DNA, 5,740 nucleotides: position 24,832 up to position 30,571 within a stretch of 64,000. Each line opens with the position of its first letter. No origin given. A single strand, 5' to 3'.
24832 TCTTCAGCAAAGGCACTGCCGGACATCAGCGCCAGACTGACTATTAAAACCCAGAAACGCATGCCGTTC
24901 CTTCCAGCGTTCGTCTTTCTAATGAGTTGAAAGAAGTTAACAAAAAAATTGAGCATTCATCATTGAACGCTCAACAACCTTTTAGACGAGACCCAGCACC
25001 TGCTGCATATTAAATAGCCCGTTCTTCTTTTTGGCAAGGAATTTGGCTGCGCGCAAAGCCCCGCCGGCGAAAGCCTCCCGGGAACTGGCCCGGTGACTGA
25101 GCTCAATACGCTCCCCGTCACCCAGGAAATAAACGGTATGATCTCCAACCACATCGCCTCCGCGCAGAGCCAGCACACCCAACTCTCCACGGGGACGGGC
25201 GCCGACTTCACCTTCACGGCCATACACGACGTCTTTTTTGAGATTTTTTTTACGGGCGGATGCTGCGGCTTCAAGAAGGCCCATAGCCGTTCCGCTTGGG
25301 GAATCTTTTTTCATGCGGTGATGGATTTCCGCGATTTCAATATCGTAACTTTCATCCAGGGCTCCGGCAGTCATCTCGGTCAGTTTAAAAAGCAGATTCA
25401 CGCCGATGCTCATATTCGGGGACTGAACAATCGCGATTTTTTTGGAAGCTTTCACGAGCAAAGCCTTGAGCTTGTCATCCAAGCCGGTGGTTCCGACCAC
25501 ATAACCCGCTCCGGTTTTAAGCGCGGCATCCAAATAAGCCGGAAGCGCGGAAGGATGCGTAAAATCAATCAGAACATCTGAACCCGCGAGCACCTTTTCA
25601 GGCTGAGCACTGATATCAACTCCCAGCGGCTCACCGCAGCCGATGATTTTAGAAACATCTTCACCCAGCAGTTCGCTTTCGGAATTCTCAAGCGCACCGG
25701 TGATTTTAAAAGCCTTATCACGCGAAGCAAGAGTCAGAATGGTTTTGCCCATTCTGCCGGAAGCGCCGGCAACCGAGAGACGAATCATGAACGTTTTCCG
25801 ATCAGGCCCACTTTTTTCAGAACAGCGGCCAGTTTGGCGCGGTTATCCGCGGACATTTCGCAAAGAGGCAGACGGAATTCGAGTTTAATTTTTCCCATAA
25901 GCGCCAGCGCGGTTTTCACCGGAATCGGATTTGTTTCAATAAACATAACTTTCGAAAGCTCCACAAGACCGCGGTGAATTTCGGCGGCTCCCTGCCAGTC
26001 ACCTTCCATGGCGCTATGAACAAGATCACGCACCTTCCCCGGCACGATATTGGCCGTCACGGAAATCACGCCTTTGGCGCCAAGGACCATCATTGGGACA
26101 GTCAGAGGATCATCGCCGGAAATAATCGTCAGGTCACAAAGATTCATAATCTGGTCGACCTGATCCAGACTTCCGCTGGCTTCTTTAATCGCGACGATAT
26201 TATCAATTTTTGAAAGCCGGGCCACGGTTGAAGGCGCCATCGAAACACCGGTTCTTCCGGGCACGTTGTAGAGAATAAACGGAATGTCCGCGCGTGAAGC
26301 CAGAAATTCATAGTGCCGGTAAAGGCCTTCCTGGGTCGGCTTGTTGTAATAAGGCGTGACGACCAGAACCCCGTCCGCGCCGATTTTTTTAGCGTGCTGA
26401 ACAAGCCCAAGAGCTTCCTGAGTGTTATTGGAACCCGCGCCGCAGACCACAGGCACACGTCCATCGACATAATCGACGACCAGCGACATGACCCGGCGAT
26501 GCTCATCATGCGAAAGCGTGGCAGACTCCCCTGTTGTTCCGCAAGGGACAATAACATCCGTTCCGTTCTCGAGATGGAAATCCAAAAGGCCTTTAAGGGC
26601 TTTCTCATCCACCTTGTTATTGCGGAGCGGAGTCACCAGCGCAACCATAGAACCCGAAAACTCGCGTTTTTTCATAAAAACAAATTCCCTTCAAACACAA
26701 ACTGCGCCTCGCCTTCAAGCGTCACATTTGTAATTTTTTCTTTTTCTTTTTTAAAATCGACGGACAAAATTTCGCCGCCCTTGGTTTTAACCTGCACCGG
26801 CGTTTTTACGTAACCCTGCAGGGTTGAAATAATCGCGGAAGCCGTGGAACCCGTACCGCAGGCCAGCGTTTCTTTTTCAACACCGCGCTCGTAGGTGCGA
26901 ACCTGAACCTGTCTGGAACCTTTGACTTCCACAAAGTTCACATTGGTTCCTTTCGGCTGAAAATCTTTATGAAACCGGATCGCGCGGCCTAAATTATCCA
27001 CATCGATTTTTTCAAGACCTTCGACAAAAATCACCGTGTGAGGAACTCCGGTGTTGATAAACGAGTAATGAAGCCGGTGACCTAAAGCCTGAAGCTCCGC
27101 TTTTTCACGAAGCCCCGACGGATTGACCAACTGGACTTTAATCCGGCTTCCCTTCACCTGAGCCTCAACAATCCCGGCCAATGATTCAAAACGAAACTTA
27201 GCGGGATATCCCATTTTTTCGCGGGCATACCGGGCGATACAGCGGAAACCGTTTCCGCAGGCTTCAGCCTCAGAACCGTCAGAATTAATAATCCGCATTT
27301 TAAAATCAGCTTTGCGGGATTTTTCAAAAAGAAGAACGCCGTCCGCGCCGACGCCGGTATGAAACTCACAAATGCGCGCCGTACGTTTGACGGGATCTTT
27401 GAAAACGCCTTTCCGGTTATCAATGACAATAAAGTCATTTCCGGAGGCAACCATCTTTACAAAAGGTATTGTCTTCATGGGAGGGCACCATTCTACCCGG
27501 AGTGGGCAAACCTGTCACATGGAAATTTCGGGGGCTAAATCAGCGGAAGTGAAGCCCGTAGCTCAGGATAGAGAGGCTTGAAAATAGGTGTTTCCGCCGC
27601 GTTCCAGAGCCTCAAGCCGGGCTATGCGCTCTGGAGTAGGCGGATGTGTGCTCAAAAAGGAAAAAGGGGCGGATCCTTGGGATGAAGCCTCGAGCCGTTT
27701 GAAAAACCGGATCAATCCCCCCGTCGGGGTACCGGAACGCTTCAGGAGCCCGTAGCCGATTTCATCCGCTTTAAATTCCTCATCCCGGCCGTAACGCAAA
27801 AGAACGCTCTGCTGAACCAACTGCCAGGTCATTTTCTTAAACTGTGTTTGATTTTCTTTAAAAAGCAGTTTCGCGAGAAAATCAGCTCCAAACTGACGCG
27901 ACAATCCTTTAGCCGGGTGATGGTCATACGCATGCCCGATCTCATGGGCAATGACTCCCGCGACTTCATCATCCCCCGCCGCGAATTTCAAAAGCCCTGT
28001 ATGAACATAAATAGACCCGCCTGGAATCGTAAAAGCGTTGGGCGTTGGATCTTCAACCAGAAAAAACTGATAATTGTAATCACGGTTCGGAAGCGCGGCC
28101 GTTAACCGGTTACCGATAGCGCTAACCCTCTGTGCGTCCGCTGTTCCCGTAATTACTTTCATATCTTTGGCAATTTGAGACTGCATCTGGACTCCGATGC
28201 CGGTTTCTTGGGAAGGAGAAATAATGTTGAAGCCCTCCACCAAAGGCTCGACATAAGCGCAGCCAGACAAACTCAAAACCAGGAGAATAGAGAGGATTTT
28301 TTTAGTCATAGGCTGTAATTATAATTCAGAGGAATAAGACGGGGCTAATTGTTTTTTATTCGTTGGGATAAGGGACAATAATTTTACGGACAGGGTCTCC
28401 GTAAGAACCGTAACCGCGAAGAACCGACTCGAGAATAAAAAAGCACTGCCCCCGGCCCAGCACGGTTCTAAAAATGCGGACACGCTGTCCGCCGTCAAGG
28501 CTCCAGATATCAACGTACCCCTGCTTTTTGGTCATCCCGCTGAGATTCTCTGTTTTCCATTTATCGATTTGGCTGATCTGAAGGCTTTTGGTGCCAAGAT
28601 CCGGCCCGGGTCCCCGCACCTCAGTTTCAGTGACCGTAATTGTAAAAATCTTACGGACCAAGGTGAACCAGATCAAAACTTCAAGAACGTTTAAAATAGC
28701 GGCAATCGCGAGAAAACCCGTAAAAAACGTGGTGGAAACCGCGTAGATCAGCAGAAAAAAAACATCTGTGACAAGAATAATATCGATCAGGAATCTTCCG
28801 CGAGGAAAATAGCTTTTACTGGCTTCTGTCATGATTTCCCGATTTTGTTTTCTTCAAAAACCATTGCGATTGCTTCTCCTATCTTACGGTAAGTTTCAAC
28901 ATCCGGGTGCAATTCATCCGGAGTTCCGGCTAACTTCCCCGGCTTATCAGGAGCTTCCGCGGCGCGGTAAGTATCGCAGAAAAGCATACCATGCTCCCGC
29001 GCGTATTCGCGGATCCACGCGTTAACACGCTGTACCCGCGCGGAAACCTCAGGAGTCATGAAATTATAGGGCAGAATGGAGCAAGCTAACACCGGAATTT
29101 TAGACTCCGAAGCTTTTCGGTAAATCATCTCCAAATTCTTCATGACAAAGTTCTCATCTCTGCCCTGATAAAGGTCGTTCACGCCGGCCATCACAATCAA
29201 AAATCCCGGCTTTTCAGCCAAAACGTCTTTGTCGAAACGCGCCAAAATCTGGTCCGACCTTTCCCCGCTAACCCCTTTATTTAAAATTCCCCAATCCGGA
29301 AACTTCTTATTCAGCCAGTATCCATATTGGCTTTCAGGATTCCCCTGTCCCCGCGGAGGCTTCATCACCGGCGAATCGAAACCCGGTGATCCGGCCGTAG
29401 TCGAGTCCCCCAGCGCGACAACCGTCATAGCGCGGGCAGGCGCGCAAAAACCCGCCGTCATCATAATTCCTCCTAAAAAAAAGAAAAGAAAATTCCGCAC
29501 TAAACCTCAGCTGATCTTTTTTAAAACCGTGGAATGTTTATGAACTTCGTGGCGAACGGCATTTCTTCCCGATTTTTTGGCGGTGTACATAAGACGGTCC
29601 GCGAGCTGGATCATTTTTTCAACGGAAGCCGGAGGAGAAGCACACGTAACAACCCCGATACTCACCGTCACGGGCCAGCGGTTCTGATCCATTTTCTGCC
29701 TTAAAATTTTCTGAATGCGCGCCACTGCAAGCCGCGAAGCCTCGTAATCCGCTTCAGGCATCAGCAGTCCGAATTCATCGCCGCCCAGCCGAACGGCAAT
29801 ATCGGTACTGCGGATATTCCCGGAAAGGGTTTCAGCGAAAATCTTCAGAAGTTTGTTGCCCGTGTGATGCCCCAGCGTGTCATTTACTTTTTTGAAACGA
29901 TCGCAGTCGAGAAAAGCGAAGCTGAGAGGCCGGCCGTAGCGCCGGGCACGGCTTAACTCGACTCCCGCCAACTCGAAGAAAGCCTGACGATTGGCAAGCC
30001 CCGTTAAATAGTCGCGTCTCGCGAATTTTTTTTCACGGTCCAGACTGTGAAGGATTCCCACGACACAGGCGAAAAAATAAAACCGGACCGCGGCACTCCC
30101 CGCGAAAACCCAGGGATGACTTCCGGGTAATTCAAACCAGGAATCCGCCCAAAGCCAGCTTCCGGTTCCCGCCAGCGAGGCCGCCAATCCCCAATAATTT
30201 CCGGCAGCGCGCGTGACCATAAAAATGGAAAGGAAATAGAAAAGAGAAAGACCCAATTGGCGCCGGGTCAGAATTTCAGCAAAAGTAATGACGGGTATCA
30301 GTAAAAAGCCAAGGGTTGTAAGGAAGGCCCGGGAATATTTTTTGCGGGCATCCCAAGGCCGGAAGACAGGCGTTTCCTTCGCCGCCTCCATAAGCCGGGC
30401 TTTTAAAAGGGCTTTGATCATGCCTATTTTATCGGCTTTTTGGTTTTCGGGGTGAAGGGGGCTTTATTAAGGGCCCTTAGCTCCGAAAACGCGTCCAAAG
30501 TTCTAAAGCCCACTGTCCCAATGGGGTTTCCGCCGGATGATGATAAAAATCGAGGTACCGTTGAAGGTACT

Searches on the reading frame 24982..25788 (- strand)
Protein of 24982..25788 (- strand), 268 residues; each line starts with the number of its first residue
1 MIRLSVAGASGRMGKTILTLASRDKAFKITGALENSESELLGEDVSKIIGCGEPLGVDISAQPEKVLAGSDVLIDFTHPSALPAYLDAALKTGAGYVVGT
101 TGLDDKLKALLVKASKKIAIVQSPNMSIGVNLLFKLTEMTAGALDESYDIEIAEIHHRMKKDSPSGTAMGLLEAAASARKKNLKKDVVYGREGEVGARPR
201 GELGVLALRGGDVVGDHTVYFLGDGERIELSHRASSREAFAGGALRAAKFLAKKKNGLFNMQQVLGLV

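Call 73: search_protein_families(library=pfam, proteins=[window:24982-25788:-], max_evalue=0.00001)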
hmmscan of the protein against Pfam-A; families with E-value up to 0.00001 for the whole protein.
window:24982-25788:- (268 aa): 2 families
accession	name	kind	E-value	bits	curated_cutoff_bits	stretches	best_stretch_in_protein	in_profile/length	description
PF05173.19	DapB_C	-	7.3e-43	145.9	27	1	129-265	1-121/121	Dihydrodipicolinate reductase, C-terminus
PF01113.26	DapB_N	-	4.3e-35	120.9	25.6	1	2-126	1-124/124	Dihydrodipicolinate reductase, N-terminus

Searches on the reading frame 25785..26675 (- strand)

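Call 73: search_protein_families(library=pfam, proteins=[window:25785-26675:-], max_evalue=0.00001)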
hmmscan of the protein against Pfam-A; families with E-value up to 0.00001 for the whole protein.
window:25785-26675:- (296 aa): 1 family
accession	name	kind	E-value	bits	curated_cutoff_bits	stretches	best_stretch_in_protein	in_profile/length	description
PF00701.28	DHDPS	-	1.7e-95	319.5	22.1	1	6-288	2-288/289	Dihydrodipicolinate synthetase family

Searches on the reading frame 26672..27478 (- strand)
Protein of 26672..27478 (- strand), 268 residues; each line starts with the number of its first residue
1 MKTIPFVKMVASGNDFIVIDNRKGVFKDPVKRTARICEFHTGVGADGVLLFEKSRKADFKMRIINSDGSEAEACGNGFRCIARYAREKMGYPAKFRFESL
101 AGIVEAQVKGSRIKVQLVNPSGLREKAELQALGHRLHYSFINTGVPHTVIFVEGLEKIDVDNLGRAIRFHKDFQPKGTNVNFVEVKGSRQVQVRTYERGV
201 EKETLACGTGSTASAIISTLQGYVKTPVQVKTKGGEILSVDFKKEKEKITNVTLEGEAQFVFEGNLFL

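Call 73: search_protein_families(library=pfam, proteins=[window:26672-27478:-], max_evalue=0.00001)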
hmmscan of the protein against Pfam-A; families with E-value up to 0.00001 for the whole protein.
window:26672-27478:- (268 aa): 1 family
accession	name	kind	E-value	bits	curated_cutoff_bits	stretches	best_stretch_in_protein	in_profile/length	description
PF01678.24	DAP_epimerase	-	5.9e-53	178.5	34.7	2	6-112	1-108/121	Diaminopimelate epimerase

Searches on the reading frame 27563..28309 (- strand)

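Call 73: search_protein_families(library=pfam, proteins=[window:27563-28309:-], max_evalue=0.00001)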
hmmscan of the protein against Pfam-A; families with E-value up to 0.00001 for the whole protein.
window:27563-28309:- (248 aa): 1 family
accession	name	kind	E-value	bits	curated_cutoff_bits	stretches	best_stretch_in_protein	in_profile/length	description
PF01435.24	Peptidase_M48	-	3.2e-31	109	20.3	1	59-235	4-185/186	Peptidase family M48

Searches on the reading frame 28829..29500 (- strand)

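Call 74: search_protein_families(library=pfam, proteins=[window:28829-29500:-], max_evalue=0.00001)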
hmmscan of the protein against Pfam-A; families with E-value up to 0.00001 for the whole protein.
window:28829-29500:- (223 aa): 2 families
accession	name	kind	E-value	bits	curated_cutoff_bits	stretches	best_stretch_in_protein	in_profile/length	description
PF13472.12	Lipase_GDSL_2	-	2.1e-29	103.7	32.9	1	29-205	1-177/178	GDSL-like Lipase/Acylhydrolase family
PF00657.28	Lipase_GDSL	-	2.2e-16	61.1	23.6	1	27-211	1-208/208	GDSL-like Lipase/Acylhydrolase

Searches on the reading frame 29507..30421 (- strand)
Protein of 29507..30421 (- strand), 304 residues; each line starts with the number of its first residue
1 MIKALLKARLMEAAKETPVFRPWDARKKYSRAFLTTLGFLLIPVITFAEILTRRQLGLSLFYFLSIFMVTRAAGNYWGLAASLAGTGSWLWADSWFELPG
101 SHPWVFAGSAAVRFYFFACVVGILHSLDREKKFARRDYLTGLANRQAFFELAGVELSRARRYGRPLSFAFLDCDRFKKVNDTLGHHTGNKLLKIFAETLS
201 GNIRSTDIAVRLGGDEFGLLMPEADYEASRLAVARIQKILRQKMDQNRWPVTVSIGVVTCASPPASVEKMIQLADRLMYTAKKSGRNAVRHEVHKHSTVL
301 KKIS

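Call 74: search_protein_families(library=pfam, proteins=[window:29507-30421:-], max_evalue=0.00001)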
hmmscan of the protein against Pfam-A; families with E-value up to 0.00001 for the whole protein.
window:29507-30421:- (304 aa): 1 family
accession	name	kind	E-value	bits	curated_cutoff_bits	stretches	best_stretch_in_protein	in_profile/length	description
PF00990.26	GGDEF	-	8.7e-40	136.6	23.8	1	135-287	2-160/161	Diguanylate cyclase, GGDEF domain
